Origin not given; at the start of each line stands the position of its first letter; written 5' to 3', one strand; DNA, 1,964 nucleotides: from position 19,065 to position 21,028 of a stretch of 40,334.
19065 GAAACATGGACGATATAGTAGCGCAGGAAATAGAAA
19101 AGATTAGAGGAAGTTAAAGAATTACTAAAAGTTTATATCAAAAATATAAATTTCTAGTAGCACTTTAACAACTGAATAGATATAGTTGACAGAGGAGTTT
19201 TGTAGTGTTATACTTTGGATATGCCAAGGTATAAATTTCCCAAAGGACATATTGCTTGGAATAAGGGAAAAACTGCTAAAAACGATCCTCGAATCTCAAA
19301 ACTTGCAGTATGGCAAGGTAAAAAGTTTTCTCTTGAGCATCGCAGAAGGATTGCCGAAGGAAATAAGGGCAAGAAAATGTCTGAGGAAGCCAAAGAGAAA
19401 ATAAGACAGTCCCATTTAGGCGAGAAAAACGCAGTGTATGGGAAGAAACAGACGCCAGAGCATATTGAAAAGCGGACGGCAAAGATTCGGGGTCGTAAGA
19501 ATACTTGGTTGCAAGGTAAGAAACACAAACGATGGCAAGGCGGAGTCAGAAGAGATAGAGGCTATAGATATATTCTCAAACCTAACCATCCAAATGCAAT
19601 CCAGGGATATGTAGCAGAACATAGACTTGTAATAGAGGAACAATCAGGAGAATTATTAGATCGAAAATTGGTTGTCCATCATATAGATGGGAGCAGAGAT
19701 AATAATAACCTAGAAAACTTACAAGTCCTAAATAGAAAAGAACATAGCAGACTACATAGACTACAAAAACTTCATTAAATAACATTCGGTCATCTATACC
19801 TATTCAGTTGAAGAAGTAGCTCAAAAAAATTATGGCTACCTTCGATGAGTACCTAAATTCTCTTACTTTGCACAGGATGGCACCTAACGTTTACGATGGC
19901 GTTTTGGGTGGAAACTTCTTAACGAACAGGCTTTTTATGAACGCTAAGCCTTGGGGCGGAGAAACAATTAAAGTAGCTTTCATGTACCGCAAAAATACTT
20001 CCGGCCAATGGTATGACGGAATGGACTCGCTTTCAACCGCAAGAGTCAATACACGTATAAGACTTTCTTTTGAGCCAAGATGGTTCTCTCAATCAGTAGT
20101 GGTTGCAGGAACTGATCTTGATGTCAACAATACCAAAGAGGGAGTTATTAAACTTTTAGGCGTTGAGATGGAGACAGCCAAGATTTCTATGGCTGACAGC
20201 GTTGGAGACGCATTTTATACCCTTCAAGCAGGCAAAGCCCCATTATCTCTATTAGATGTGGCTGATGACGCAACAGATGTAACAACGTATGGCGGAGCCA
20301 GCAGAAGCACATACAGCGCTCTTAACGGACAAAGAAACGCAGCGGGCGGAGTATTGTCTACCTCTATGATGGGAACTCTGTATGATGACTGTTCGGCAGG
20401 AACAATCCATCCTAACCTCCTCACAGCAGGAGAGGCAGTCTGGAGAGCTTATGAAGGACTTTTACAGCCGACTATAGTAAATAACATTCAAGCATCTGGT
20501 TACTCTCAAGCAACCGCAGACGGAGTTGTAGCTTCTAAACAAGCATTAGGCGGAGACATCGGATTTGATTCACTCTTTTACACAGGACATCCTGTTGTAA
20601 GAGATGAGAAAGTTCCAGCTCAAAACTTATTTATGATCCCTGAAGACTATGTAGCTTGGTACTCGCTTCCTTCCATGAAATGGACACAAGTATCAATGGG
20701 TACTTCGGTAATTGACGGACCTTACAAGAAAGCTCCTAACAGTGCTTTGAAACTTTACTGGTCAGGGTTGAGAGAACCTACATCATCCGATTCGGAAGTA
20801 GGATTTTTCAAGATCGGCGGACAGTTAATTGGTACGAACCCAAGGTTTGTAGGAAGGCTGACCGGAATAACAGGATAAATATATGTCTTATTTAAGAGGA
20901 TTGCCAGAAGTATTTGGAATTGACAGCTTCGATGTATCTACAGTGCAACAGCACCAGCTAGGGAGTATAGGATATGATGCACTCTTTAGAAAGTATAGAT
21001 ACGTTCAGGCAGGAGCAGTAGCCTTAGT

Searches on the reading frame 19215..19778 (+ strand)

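Call 48: search_protein_families(library=pfam, proteins=[window:19215-19778:+], max_evalue=0.001)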
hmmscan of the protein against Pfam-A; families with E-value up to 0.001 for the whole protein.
window:19215-19778:+ (187 aa): 2 families
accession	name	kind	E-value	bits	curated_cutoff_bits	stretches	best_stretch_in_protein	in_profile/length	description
PF13392.12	HNH_3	-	2.8e-11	43.3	24.8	1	136-179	4-46/46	HNH endonuclease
PF07460.16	NUMOD3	-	2.4e-06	27.8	20.4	1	52-83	1-32/37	NUMOD3 motif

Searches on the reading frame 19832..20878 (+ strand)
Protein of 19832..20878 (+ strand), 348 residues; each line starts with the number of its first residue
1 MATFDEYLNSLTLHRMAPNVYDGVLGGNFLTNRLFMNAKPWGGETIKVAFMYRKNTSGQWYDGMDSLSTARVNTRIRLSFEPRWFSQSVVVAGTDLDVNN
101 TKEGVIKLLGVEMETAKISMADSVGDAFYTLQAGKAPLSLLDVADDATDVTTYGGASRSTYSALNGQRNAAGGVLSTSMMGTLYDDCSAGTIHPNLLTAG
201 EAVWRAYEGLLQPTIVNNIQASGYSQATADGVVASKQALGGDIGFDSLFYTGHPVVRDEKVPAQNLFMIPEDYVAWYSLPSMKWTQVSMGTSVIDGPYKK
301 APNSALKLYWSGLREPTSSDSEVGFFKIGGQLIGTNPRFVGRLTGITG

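Call 9: search_protein_families(library=phrogs, proteins=[window:19832-20878:+], max_evalue=0.01)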
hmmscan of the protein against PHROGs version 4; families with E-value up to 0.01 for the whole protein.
window:19832-20878:+ (348 aa): 1 family
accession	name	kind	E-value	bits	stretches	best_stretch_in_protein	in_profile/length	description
phrog_9953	-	head and packaging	2.1e-38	133.5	1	11-345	15-328/329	major head protein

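Call 10: search_protein_families(library=pfam, proteins=[window:19832-20878:+], max_evalue=0.01)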
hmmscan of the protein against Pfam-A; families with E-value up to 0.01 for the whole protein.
window:19832-20878:+ (348 aa): 0 families

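Call 56: list_cluster_members(proteins=[P0002, window:19832-20878:+, window:23012-23290:+, window:21616-23007:+, window:20883-21605:+, window:24727-24975:-, window:26436-26969:+])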
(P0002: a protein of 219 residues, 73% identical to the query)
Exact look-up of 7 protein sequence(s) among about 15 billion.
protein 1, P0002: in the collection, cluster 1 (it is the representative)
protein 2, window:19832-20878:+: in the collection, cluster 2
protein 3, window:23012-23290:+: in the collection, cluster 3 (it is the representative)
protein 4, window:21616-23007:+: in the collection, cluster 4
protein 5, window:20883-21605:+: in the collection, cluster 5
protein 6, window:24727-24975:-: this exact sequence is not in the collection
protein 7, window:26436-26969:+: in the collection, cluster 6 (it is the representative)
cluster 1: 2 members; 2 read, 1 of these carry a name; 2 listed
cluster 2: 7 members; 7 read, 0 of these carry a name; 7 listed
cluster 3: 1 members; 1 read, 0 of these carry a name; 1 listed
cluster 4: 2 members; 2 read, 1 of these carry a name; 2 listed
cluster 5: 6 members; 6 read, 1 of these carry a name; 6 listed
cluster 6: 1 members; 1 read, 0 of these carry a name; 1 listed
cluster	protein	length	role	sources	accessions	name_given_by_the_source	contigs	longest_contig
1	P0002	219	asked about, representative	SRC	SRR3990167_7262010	-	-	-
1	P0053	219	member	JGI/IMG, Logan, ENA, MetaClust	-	\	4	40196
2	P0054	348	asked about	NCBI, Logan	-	-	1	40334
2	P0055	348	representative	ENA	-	-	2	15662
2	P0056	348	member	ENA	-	-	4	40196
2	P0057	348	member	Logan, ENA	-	-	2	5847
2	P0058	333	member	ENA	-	-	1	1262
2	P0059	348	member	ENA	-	-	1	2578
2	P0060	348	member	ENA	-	-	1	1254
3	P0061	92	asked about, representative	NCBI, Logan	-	-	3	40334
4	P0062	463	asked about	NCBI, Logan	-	-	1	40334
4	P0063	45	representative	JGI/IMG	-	hypothetical protein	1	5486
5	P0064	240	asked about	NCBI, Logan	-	-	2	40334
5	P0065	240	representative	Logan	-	-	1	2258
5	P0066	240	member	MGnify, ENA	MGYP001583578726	FL=1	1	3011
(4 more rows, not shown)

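Call 74: search_dna_similar(query=window:19832-20878:+, collection=phages, mode=protein, max_rows=12)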
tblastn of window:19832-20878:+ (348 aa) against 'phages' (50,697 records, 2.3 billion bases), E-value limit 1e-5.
Records with a match: 4; places in all: 4; records where one place covers at least 80% of the query: 2.
Best place of each record, by identity: <60% 4.
By first word of the organism name: Myxococcus 2; Caudoviricetes 1; TM7 1.
By host as written in the record: Myxococcus xanthus strain DK883 2; - 1; candidate division TM7 DolZOral124_TM7_55_12 1.
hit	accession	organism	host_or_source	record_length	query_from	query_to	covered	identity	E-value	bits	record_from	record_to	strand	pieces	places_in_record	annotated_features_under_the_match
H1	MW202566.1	Caudoviricetes sp.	Manatee Spring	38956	3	347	99%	33.1%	4e-40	156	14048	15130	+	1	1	hypothetical protein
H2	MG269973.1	TM7 phage DolZOral124_53_65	candidate division TM7 ...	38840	4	347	99%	30.7%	2e-37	148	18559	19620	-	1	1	homeodomain-like protein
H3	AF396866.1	Myxococcus phage Mx8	Myxococcus xanthus strain DK883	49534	20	212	55%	28.1%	1e-10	69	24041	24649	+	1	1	major virion structural protein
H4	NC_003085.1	Myxococcus phage Mx8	Myxococcus xanthus strain DK883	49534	20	212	55%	28.1%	1e-10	69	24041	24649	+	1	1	major head protein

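Call 84: get_annotated_region(hit=H1, flank=6000)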
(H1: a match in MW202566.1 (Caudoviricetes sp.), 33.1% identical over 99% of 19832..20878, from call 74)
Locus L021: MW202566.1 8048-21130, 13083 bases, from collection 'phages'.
description: Myoviridae sp. isolate cthkR962, complete genome.
organism: Caudoviricetes sp. (NCBI taxid 2832643)
taxonomy: Viruses; Duplodnaviria; Heunggongvirae; Uroviricota; Caudoviricetes
host: -; source: Manatee Spring; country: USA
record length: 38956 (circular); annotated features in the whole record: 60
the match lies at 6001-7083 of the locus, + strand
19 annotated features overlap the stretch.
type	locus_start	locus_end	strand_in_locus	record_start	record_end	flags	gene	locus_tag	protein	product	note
CDS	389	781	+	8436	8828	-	-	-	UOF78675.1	hypothetical protein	-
CDS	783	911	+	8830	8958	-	-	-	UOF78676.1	hypothetical protein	-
CDS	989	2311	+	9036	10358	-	-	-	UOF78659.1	large subunit terminase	-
CDS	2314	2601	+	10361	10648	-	-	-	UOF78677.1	hypothetical protein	-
CDS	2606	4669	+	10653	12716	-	-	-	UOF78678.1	portal protein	-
CDS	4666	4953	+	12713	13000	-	-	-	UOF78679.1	hypothetical protein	-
CDS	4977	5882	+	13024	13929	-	-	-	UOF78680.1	eukaryotic translation initiation factor 3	-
CDS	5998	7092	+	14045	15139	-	-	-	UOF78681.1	hypothetical protein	-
CDS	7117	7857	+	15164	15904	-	-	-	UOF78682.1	hypothetical protein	-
CDS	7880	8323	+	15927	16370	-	-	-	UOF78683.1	hypothetical protein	-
CDS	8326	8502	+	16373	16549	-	-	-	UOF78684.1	hypothetical protein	-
CDS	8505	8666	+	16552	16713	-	-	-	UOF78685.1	hypothetical protein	-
CDS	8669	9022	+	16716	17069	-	-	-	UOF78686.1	hypothetical protein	-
CDS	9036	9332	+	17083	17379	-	-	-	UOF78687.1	hypothetical protein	-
CDS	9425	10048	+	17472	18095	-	-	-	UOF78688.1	hypothetical protein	-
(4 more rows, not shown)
